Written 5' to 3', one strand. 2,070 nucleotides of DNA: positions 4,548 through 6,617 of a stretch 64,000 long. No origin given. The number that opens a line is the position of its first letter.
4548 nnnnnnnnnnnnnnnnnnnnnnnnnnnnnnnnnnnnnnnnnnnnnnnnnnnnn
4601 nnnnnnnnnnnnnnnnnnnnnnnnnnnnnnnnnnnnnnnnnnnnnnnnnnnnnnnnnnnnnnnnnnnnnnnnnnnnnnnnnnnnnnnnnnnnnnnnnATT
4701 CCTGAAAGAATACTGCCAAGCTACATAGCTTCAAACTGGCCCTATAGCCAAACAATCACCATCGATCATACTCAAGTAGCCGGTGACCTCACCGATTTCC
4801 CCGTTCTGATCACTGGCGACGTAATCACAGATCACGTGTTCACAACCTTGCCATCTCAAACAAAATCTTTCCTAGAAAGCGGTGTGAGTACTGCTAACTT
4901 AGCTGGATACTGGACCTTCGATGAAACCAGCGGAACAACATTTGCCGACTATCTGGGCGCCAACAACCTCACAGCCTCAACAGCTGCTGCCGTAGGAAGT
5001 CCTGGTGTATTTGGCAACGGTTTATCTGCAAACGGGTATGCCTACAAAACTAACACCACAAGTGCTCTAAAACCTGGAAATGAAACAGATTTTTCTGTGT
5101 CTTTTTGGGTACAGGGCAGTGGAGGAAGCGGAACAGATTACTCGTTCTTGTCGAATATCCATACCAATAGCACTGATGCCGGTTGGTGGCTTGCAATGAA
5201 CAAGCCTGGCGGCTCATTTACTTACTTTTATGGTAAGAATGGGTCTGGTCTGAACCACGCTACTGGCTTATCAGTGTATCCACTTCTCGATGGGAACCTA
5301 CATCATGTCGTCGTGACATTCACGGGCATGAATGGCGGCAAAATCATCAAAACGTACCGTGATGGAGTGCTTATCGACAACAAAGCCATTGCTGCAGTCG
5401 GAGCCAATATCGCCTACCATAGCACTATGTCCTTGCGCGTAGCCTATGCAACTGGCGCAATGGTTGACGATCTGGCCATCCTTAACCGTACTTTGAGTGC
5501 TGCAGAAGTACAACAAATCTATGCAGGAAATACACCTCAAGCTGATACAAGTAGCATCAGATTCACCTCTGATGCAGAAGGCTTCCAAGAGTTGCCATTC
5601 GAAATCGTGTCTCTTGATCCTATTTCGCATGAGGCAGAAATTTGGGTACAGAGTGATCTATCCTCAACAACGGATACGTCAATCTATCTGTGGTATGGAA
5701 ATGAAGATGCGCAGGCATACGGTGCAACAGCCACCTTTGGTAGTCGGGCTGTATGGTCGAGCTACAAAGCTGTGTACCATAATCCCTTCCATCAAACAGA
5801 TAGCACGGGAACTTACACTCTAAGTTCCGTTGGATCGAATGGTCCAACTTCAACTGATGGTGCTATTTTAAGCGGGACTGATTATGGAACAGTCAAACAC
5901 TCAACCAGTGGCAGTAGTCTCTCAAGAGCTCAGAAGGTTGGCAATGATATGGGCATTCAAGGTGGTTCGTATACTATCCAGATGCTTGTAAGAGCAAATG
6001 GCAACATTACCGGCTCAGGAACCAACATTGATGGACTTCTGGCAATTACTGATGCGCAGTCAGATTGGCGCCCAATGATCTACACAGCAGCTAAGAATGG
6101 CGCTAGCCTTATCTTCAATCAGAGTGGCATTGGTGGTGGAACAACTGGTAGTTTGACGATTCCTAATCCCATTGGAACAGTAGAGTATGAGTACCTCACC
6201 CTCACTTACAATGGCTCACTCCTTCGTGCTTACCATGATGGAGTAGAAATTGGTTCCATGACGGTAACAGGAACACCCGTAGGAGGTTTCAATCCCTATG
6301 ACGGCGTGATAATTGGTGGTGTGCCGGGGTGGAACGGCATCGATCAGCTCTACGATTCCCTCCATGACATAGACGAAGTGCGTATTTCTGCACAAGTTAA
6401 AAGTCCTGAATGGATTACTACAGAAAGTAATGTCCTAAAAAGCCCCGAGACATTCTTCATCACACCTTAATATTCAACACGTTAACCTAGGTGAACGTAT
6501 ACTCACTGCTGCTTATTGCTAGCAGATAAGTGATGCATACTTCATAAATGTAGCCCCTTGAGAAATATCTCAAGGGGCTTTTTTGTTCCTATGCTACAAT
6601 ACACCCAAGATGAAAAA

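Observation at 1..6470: Giant surface protein: an intact trypsin-like protease fused to more than 5 LamG modules and DUF2341-like segments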

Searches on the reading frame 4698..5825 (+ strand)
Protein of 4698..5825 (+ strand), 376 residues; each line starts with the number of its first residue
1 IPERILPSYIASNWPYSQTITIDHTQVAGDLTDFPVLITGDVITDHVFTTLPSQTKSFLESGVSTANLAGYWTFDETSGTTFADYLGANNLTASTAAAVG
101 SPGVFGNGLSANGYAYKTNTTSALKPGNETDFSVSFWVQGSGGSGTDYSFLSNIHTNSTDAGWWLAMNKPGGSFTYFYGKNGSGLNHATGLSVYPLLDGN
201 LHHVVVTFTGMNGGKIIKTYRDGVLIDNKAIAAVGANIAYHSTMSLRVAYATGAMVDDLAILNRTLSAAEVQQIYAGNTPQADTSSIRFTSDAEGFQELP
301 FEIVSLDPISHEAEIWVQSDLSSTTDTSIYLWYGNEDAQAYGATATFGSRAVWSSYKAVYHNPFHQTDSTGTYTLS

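Call 18: search_protein_families(library=pfam, max_evalue=1, proteins=[window:4698-5825:+])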
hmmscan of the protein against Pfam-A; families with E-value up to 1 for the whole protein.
seq(376 aa): 4 families
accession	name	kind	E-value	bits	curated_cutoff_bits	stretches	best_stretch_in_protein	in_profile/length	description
PF13385.13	Laminin_G_3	-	6.7e-13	49.5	27.6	1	126-272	13-151/151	Concanavalin A-like lectin/glucanases superfamily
PF10102.14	DUF2341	-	6.8e-06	26.9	23.4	1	283-341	1-58/84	Domain of unknown function (DUF2341)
PF07953.20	Toxin_R_bind_N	-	0.0029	17.8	23.8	1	127-266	51-191/191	Clostridium neurotoxin, N-terminal receptor binding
PF05488.18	PAAR_motif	-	0.22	12.2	27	1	212-241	7-35/70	PAAR motif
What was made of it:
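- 4899..5510 (+): LamG domain 5 (A-type), inserted inside DUF2341 copy b. Laminin_G_3 6.7e-13 (call 18).
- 5544..5744 (+): C-terminal piece of DUF2341 copy b. Pfam DUF2341 26.9 bits, above the cut-off (call 18).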

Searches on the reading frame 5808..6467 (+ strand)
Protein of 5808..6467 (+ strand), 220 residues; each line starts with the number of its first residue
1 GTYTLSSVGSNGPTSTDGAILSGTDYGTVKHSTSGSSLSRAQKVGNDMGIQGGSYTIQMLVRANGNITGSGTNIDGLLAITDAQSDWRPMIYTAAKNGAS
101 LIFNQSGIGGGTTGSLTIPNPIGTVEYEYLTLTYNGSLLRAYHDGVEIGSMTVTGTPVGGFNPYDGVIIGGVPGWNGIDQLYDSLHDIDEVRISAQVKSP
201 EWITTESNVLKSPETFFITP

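Call 18: search_protein_families(library=pfam, max_evalue=1, proteins=[window:5808-6467:+])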
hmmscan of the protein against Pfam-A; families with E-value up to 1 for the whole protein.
seq(220 aa): 1 family
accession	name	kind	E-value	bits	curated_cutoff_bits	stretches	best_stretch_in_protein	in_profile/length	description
PF13385.13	Laminin_G_3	-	1.4e-07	32.2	27.6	1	50-203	14-150/151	Concanavalin A-like lectin/glucanases superfamily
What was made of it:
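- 5817..6467 (+): LamG domain 6 (B-type) and the protein C-terminus (.........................). No anchor or sorting motif. Laminin_G_3 1.4e-7 (call 18).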

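Call 83: search_protein_families(library=phrogs, max_evalue=0.001, proteins=[window:5817-6467:+])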
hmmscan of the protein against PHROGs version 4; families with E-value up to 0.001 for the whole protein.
window:5817-6467:+ (217 aa): 0 families
